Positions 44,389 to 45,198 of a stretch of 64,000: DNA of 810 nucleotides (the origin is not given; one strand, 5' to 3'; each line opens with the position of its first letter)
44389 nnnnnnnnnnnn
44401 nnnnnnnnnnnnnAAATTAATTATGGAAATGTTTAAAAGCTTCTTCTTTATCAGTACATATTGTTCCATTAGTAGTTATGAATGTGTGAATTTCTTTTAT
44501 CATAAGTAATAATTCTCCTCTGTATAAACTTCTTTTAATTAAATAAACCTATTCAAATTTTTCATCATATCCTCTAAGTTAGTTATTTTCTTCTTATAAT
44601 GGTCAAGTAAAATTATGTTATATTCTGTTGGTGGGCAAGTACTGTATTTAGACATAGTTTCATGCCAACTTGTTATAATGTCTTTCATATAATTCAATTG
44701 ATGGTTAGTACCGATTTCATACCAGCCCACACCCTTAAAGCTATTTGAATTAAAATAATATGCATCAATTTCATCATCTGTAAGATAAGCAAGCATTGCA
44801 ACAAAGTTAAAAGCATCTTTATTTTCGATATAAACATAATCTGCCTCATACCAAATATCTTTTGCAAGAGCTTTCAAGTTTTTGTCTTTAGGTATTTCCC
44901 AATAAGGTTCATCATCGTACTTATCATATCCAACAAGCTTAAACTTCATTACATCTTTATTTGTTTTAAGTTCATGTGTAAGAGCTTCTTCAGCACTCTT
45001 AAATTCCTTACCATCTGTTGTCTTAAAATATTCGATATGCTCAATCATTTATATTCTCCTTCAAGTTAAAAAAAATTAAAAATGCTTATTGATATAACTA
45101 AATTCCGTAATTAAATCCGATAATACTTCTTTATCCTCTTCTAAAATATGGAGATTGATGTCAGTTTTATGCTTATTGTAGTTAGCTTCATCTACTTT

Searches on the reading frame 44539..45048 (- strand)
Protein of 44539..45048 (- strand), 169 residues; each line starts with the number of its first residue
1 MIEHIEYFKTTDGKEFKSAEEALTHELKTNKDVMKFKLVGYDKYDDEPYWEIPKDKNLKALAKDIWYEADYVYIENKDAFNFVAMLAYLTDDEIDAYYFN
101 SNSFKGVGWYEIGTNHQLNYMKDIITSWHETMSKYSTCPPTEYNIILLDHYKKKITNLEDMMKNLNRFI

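Call 31: search_protein_families(library=phrogs, proteins=[window:44539-45048:-], max_evalue=0.001)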
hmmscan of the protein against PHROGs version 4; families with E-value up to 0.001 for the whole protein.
window:44539-45048:- (169 aa): 1 family
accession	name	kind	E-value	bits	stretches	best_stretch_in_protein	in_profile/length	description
phrog_33851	-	unknown function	0.00018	22.7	1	2-33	6-37/127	-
